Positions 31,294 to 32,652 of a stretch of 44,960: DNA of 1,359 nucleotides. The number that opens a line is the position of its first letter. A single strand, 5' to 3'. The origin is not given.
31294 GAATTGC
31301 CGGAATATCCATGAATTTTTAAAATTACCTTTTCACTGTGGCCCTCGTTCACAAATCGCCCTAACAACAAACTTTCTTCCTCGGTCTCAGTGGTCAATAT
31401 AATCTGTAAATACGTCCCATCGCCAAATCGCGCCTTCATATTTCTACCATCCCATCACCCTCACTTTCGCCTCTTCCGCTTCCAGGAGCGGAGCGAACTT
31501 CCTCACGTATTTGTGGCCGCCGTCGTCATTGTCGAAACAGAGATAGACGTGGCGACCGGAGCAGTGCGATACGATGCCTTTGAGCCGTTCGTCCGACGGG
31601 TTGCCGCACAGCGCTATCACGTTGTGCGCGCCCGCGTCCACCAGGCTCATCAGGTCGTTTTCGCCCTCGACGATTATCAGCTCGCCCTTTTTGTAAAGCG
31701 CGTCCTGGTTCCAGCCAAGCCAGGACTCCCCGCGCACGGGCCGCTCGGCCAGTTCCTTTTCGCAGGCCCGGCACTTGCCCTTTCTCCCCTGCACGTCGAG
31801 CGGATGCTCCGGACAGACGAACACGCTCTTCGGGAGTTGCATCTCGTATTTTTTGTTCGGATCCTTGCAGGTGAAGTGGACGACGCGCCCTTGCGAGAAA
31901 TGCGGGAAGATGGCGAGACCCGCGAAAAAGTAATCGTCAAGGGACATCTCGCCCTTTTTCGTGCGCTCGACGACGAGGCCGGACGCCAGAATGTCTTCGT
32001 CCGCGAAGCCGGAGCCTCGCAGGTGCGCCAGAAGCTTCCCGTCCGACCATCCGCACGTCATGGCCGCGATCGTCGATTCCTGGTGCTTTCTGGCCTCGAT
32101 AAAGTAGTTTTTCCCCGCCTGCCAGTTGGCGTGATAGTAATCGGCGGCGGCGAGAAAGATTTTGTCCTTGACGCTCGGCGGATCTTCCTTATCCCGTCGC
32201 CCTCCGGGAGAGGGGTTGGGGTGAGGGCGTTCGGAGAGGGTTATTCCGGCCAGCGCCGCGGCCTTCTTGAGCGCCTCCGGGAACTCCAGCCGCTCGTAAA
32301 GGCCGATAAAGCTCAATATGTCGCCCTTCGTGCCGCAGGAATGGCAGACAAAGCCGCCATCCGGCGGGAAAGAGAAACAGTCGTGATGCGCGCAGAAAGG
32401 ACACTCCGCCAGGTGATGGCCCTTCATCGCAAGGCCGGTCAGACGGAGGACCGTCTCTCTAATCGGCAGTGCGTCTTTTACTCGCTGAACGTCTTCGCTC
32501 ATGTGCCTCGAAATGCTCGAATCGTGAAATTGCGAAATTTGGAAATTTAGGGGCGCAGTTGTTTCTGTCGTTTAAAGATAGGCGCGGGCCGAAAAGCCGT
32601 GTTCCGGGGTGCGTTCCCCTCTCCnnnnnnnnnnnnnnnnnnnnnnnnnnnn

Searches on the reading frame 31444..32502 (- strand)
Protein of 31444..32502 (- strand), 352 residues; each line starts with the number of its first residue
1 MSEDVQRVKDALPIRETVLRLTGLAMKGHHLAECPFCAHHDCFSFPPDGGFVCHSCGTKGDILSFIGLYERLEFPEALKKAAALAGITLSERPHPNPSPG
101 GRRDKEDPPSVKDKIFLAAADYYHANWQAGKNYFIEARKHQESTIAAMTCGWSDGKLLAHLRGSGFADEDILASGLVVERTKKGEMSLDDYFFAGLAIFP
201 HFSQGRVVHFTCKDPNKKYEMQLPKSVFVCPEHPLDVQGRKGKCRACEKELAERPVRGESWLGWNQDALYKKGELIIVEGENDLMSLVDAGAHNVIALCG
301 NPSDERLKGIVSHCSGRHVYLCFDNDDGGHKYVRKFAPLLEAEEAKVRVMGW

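Call 78: search_protein_families(library=pfam, proteins=[window:31444-32502:-], max_evalue=0.001)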
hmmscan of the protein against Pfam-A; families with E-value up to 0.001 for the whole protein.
window:31444-32502:- (352 aa): 4 families
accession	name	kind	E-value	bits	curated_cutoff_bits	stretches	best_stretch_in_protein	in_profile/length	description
PF13155.12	Toprim_2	-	8.3e-11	42.5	22.1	1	276-350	1-76/88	Toprim-like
PF01807.25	Zn_ribbon_DnaG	-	1.1e-09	38.4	24.9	1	3-91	4-95/98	CHC2 zinc finger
PF01751.28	Toprim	-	2.9e-08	34.2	23.1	1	274-349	1-93/96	Toprim domain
PF13662.12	Toprim_4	-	9.6e-07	29.4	25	1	273-349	1-83/85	Toprim domain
